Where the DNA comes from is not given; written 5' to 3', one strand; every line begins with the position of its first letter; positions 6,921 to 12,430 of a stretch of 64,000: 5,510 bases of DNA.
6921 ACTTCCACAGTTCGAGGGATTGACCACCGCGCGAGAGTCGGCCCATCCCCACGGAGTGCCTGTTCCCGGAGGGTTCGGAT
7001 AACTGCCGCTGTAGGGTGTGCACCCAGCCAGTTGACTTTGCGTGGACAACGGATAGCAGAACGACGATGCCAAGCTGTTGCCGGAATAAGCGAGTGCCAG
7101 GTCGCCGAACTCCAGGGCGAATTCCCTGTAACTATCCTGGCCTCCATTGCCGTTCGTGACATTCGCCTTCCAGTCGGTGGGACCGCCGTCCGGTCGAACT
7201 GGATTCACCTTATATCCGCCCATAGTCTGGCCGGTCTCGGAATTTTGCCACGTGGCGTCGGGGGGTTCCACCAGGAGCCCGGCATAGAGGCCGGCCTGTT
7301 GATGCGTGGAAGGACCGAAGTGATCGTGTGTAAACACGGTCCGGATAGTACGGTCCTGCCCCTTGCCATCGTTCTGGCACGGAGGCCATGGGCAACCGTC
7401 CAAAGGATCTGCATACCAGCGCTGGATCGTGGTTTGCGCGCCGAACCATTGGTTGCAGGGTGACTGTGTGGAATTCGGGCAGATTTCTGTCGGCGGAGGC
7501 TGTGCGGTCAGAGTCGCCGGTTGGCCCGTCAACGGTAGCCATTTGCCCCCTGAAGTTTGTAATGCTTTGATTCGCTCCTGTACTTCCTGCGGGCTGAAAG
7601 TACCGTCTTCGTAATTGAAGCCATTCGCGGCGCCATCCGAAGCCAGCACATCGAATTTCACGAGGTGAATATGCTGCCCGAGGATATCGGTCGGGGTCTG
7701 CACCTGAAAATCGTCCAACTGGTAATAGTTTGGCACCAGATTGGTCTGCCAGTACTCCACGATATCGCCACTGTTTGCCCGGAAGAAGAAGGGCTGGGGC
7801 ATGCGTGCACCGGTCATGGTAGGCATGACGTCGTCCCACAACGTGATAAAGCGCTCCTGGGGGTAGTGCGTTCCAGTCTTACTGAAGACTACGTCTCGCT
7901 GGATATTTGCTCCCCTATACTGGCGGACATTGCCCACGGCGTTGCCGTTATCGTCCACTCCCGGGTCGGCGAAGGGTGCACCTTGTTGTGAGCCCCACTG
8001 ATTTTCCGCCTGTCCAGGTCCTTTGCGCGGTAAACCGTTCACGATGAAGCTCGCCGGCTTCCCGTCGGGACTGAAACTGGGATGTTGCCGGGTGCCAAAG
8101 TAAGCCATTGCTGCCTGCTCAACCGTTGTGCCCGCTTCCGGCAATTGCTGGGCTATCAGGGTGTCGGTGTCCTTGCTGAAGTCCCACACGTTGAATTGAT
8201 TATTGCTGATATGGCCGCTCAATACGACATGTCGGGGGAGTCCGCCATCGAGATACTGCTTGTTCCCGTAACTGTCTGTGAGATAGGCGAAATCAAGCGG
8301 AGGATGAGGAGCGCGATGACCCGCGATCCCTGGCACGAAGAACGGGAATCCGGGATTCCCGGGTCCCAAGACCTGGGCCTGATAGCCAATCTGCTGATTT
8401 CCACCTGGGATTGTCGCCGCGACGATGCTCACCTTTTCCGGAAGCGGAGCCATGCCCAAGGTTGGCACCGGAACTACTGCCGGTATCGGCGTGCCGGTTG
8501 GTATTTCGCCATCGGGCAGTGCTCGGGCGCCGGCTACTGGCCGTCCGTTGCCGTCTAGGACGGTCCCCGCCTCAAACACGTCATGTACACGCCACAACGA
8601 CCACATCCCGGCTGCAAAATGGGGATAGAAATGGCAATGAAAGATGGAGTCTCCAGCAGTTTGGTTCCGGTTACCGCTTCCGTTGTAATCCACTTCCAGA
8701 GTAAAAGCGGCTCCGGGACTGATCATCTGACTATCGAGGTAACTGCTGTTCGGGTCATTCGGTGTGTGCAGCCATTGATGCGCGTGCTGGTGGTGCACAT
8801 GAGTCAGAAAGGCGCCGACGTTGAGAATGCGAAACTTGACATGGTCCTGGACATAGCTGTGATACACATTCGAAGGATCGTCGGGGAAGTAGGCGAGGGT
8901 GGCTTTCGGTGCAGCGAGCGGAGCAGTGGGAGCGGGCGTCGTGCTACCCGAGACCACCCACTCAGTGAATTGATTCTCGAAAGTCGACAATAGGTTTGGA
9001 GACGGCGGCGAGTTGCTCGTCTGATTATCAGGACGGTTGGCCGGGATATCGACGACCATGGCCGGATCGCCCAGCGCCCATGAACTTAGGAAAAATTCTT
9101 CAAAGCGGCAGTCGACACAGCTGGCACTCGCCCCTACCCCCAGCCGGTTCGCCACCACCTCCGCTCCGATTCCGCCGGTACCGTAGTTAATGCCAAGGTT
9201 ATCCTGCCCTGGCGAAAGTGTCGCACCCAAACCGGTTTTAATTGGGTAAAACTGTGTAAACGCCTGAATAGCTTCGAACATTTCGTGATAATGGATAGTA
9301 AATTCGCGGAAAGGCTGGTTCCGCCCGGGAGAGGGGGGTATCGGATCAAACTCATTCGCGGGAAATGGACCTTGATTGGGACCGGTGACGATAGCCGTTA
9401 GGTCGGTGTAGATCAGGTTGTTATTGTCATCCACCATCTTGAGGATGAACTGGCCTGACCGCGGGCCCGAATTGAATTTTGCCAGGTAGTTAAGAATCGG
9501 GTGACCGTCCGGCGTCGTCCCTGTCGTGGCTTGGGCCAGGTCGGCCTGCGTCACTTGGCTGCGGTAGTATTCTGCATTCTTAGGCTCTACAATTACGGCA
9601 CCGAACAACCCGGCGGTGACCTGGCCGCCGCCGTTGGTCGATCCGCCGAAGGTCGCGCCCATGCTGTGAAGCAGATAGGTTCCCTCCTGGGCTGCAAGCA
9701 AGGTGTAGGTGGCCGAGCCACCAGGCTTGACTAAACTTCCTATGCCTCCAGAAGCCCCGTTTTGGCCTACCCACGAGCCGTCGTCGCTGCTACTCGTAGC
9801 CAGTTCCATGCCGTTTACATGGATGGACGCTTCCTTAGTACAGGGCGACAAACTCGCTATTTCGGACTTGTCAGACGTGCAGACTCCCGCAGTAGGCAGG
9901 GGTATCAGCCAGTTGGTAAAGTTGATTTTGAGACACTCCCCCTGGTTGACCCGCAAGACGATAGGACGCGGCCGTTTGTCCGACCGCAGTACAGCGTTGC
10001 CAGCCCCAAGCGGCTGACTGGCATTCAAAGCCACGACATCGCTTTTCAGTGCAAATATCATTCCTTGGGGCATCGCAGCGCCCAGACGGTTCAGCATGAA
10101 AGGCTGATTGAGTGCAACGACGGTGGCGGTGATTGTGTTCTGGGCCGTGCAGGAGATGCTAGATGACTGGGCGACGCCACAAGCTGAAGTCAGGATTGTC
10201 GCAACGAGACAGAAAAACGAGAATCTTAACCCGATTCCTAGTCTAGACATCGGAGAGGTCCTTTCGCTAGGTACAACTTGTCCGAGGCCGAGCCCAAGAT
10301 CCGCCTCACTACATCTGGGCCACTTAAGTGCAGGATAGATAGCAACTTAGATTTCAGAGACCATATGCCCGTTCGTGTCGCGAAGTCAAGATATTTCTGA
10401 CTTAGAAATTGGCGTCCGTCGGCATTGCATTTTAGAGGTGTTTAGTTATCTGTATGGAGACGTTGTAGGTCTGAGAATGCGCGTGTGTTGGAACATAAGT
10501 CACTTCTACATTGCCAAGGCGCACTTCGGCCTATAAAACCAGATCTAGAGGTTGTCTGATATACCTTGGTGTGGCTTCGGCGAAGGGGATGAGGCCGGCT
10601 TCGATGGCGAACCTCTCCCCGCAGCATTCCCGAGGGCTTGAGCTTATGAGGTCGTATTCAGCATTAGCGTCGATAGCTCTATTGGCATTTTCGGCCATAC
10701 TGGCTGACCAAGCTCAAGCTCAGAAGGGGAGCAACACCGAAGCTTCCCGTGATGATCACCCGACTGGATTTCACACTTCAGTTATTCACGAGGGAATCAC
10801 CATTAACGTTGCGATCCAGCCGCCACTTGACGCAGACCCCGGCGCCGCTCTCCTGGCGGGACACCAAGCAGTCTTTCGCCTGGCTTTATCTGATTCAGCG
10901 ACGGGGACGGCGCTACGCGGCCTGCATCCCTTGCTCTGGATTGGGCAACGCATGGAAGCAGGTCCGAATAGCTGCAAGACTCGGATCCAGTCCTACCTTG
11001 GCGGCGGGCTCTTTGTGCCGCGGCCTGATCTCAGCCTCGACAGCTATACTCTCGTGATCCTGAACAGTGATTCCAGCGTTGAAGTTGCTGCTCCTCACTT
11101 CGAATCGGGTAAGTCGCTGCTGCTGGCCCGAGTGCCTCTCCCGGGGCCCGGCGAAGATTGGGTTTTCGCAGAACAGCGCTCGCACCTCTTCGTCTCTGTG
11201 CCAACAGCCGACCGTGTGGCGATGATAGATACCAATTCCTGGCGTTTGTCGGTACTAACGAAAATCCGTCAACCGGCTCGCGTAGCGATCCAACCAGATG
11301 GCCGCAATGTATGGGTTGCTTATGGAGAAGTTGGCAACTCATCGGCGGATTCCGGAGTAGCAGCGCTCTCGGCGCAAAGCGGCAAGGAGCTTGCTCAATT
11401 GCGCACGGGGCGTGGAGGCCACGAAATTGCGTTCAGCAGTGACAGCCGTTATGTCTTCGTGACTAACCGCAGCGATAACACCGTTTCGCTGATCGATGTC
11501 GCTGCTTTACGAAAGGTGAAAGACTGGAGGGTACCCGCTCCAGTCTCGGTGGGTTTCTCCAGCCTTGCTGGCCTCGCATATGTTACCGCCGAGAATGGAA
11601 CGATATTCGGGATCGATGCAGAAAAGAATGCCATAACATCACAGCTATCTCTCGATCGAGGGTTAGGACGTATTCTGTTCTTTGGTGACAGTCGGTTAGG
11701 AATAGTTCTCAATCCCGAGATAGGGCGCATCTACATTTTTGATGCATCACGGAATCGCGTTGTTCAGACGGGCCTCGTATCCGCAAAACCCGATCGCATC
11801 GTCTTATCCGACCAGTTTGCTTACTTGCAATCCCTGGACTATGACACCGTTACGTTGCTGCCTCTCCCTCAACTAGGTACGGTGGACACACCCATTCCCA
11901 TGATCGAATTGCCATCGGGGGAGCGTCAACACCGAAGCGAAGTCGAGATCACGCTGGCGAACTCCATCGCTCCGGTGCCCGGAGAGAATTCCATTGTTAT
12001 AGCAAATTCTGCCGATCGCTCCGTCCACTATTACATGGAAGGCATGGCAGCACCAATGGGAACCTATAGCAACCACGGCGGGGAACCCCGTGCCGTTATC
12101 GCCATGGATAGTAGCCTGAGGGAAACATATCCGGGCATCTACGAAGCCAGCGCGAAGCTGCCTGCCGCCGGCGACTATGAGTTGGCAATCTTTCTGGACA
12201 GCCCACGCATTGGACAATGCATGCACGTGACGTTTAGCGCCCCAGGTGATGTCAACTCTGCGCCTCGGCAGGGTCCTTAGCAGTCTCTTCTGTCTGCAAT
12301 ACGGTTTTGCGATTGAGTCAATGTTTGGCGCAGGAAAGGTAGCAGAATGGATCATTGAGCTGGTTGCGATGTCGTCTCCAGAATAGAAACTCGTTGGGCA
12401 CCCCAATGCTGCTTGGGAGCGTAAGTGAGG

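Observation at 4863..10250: Giant 1795-aa secreted multicopper oxidase in the size class of Mn(II)-oxidising MofA/MnxG enzymes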

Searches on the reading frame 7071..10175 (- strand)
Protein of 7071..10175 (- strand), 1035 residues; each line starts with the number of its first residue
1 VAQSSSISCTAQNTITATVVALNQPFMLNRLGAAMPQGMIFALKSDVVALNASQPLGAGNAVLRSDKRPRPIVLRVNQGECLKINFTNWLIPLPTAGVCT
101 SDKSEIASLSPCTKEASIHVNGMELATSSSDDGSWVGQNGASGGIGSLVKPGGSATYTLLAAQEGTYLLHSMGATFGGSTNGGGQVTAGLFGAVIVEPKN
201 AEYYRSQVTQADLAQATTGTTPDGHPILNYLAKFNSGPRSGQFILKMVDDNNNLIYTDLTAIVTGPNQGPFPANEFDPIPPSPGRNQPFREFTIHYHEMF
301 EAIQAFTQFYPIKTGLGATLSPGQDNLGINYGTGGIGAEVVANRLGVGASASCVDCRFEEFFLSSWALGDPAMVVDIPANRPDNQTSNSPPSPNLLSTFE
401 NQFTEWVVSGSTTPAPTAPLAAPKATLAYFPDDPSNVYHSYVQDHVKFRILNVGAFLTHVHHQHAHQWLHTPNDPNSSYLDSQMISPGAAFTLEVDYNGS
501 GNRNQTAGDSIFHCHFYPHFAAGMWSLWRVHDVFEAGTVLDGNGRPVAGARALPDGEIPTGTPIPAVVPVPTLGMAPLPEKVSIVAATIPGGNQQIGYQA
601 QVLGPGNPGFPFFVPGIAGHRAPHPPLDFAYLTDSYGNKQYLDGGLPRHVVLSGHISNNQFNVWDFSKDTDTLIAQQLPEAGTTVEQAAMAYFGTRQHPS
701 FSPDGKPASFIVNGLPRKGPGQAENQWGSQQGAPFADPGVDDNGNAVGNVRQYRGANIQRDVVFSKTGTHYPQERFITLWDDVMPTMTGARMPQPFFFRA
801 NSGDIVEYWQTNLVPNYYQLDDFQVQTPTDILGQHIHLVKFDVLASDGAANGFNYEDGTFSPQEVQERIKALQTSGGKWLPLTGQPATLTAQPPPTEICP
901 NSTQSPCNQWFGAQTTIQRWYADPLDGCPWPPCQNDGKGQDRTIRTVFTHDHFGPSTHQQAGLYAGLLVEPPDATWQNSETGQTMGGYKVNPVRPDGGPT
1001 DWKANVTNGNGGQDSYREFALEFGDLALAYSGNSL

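Call 40: predict_structure(alignment_id=A4)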
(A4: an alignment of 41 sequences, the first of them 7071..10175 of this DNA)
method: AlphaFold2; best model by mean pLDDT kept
length: 1035 residues; sequences in the alignment: 41
mean_pLDDT: 75.0   pTM: 0.84
mean pLDDT of the five models: 75.0, 72.5, 72.5, 69.2, 65.5
residues with pLDDT >= 90: 249; 70-90: 463; 50-70: 157; < 50: 166
segments of 3 or more residues with pLDDT < 50: 1-4, 95-98, 100-107, 140-145, 177-180, 363-369, 467-481, 516-520, 720-722, 762-772, 820-827, 829-853, 928-934, 936-963, 1014-1035
pLDDT, mean of each block of 10 residues (from residue 1): 59 95 89 88 95 93 87 96 96 55 49 84 81 63 61 92 92 60 78 95 95 95 96 93 96 95 95 76 78 87 83 70 80 79 82 72 45 77 60 75 77 66 78 70 86 78 52 42 72 67 61 48 65 89 84 84 90 92 89 86 86 82 84 88 92 88 76 92 89 87 95 61 61 77 75 80 38 66 83 71 82 72 44 38 39 58 90 80 83 91 87 86 57 46 40 34 58 78 69 71 69 47 39 40
secondary structure, 60 per line:
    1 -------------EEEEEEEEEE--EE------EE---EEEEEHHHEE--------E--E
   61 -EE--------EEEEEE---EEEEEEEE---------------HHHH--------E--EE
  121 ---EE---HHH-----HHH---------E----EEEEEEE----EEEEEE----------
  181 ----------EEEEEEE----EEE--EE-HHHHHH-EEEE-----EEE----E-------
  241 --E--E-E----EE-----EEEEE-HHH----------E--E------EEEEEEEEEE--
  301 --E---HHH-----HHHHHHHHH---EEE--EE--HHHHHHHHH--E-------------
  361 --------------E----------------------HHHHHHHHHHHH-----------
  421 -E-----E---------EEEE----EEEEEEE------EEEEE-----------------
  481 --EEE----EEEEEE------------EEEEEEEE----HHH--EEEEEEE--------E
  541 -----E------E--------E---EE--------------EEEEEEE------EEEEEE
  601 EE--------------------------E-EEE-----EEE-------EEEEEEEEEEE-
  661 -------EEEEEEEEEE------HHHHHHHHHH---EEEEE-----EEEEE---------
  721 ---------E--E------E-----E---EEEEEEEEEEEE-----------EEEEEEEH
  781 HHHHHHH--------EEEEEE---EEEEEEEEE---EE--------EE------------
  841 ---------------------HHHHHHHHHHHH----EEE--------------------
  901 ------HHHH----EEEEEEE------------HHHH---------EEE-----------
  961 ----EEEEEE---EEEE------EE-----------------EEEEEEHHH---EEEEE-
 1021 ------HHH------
elements in order (helices of 4 or more, strands of 3 or more residues): E14-23 E39-43 E72-77 E81-88 H104-107 E154-160 E165-170 E191-197 E202-204 H210-215 E217-220 E226-228 E260-264 E289-298 H315-323 E327-329 H336-344 H398-409 E438-441 E446-452 E459-463 E483-485 E490-495 E508-515 E525-531 E582-588 E595-602 E631-633 E639-641 E649-659 E668-677 H684-693 E697-701 E707-711 E750-761 E773-779 H780-787 E796-801 E805-813 H862-873 E878-880 H907-910 E915-921 H934-937 E947-949 E965-970 E974-977 E1003-1008 E1015-1019

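Call 44: fold_search(model_id=the predicted structure, library=pdb)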
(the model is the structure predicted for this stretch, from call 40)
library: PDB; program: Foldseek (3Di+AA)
matches with E <= 10: 993; with E <= 0.001: 485
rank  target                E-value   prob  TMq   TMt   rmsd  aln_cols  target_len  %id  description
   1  9bxa_A                6.2e-32  1.00  0.49  0.42   5.9      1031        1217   19  Structure of Mnx H340A complex from Bacillus sp. PL-12 (released 2024-08-07)
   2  8u8t_A                6.4e-11  1.00  0.19  0.65   8.2       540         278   15  Y229F/V290N Streptomyces coelicolor Laccase (released 2023-11-15)
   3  6rh9_A                7.5e-11  1.00  0.19  0.66   7.2       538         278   15  Crystal Structure of Two-Domain Laccase mutant I170F from Streptomyces griseoflavus (released 2019-07-17)
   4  5o4q_J                9.9e-11  1.00  0.19  0.66   7.2       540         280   15  Crystal Structure of mutant M54L/M64L/M96L of Two-Domain Laccase from Streptomyces griseoflavus with 0.25 mM copper su (released 2018-03-28)
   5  6fc7_B                1.0e-10  1.00  0.19  0.64   7.4       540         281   15  Crystal Structure of Two-Domain Laccase mutant H165F from Streptomyces griseoflavus with high copper ions occupancy (released 2019-01-30)
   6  6rhq_A                1.0e-10  1.00  0.19  0.63   6.9       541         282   16  Crystal Structure of Two-Domain Laccase mutant I170A from Streptomyces griseoflavus (released 2019-07-17)
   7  3tas_B                1.2e-10  1.00  0.19  0.61   7.4       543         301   16  Small laccase from Streptomyces viridosporus T7A (released 2012-08-29)
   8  6s0o_C                1.4e-10  1.00  0.19  0.66   7.2       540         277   16  Crystal Structure of Two-Domain Laccase from Streptomyces griseoflavus produced at 0.25 mM copper sulfate in growth me (released 2019-07-17)
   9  6fc7_K                1.4e-10  1.00  0.19  0.65   7.8       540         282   16  Crystal Structure of Two-Domain Laccase mutant H165F from Streptomyces griseoflavus with high copper ions occupancy (released 2019-01-30)
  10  6fdj_E                1.4e-10  1.00  0.19  0.66   7.3       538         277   15  Crystal Structure of Two-Domain Laccase mutant H165A from Streptomyces griseoflavus with high copper ions occupancy (released 2019-01-30)
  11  6rhq_C                1.5e-10  1.00  0.19  0.67   7.6       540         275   16  Crystal Structure of Two-Domain Laccase mutant I170A from Streptomyces griseoflavus (released 2019-07-17)
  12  7pu0_B                1.6e-10  1.00  0.19  0.66   7.1       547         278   15  Crystal Structure of Two-Domain Laccase mutant H165A/M199G from Streptomyces griseoflavus (released 2022-01-19)
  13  6yo5_AAA              1.7e-10  1.00  0.19  0.68   6.7       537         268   15  Crystal structure of the M295F variant of Ssl1 (released 2021-04-28)
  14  8p9u_E                1.8e-10  1.00  0.19  0.65   7.8       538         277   14  Crystal Structure of Two-Domain Laccase mutant M199A/D268N from Streptomyces griseoflavus (released 2024-04-10)
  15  6yzd_AAA              1.9e-10  1.00  0.19  0.68   6.7       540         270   15  Crystal structure of the M295A variant of Ssl1 (released 2021-05-12)
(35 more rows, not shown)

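Call 76: search_protein_representatives(protein=window:7071-10175:-)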
Query: 1035 residues. Proteins with E-value up to 0.001 (for the whole library): 2134; up to 1e-10: 1596; up to 1e-30: 771. The best 150 are listed.
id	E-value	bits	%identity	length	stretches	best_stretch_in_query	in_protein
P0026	0.0e+00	1207.6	51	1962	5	10-584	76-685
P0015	0.0e+00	1178.6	58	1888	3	9-1032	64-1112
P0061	0.0e+00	1113.0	53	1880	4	5-1034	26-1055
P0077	0.0e+00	1107.1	56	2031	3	4-1034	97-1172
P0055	0.0e+00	1100.2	54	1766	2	5-1034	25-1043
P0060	0.0e+00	1098.7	50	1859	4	12-1031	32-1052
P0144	0.0e+00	1078.0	50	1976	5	426-1032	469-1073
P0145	0.0e+00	1071.9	56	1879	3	9-1033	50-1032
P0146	0.0e+00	1061.5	54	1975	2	11-1034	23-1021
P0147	0.0e+00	1060.0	58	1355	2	221-1033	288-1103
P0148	0.0e+00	1035.4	56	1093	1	9-1033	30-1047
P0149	0.0e+00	1033.6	50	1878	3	2-1033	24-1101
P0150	0.0e+00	1032.5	52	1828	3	11-1033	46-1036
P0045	0.0e+00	1028.0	58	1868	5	606-1034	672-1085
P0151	0.0e+00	1027.2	51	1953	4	307-1033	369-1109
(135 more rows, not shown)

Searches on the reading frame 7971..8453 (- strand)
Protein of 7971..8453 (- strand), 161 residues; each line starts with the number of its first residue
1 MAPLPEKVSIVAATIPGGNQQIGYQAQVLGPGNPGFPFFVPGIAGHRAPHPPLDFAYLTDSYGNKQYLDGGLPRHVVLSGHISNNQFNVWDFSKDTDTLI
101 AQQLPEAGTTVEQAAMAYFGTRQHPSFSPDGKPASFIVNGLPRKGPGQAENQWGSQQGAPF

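Call 65: search_protein_families(library=pfam, proteins=[window:7971-8453:-], max_evalue=5)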
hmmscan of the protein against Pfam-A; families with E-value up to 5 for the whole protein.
window:7971-8453:- (161 aa): 0 families

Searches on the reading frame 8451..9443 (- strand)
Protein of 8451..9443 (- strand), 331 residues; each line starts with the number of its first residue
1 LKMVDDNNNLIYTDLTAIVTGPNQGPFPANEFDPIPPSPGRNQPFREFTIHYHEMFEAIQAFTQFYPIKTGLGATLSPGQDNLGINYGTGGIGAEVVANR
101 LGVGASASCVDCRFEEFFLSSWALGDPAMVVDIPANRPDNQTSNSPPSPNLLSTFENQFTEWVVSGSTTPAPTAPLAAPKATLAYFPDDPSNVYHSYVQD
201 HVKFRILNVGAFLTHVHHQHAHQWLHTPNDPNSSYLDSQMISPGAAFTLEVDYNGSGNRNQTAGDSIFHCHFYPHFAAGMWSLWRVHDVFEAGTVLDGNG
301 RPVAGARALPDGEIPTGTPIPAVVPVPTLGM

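Call 65: search_protein_families(library=pfam, proteins=[window:8451-9443:-], max_evalue=5)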
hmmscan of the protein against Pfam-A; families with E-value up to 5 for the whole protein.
window:8451-9443:- (331 aa): 1 family
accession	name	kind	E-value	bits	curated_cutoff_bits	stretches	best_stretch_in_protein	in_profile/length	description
PF07731.20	Cu-oxidase_2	-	0.7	10.1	20.4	0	189-282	30-129/137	Multicopper oxidase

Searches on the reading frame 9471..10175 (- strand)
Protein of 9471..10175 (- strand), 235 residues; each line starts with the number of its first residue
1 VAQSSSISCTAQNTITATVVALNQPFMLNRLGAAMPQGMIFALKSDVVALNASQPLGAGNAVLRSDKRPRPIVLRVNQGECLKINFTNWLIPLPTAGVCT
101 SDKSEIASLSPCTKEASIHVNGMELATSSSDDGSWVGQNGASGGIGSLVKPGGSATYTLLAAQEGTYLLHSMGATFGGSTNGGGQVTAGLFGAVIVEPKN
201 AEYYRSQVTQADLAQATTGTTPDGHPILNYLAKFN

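Call 65: search_protein_families(library=pfam, proteins=[window:9471-10175:-], max_evalue=5)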
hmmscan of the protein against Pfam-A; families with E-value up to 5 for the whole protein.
window:9471-10175:- (235 aa): 1 family
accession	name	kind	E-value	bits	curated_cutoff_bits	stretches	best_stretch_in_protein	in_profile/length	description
PF07732.21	Cu-oxidase_3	-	3.9e-08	33.8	21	1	86-200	19-118/119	Multicopper oxidase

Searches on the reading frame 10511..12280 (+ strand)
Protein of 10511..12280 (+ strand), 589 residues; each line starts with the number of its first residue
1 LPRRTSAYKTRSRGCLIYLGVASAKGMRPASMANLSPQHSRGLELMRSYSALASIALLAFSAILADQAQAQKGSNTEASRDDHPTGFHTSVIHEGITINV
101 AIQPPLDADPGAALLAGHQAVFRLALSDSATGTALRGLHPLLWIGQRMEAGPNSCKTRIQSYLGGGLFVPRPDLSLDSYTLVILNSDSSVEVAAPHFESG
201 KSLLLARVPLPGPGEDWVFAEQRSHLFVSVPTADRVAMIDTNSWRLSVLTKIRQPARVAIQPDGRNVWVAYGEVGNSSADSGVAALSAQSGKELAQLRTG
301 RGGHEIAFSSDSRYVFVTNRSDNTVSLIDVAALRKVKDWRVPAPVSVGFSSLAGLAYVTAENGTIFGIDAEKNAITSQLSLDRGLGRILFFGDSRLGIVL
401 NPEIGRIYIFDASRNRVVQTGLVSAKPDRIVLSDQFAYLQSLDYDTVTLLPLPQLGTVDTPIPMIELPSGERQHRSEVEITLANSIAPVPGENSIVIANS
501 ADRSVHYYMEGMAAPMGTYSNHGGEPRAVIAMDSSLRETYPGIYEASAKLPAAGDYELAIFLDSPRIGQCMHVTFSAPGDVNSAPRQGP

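Call 11: search_protein_families(library=pfam, proteins=[window:10511-12280:+], max_evalue=0.01)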
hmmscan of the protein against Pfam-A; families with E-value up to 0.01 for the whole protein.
window:10511-12280:+ (589 aa): 4 families
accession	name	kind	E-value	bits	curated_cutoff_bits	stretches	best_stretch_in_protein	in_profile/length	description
PF25174.1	Beta-prop_THOC3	-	7.2e-06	25.6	305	1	277-371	65-159/272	THOC3 beta-propeller domain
PF21783.3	YNCE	-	3.9e-05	23.6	27.1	1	212-343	155-284/339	YNCE-like beta-propeller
PF02239.22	Cytochrom_D1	-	0.00095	18.2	25.5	0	279-338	13-72/368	Cytochrome D1 heme domain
PF13360.13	PQQ_2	-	0.007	16.5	27.6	0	280-371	2-91/233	Outer membrane protein assembly factor BamB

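Call 36: search_protein_families(library=ncbifam, proteins=[window:10511-12280:+], max_evalue=0.001)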
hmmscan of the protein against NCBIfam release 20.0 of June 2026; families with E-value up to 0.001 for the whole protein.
window:10511-12280:+ (589 aa): 6 families
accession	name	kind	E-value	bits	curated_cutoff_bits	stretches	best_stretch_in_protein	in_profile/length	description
TIGR03866.1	PQQ_ABC_repeats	subfamily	1.3e-11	44.1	287.3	1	223-419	10-203/310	PQQ-dependent catabolism-associated beta-propeller protein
NF052340.1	hydrazine_beta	equivalog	5e-07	29.1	560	1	248-373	28-151/372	hydrazine synthase subunit beta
NF052460.1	L-NosZ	equivalog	6.6e-06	24.9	700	1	255-402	134-277/480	clade III lactonase-type nitrous-oxide reductase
NF052342.1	hydrazine_BC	exception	1.4e-05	23.5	1250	1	248-378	34-159/690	hydrazine synthase subunit beta-gamma fusion subunit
NF052280.1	7_blade_YncE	equivalog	1.5e-05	24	400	0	218-270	263-316/338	7-bladed beta-propeller protein YncE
TIGR02276.1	beta_rpt_yvtn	repeat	0.00026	20.9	27.85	1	313-333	4-24/42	beta-propeller repeat protein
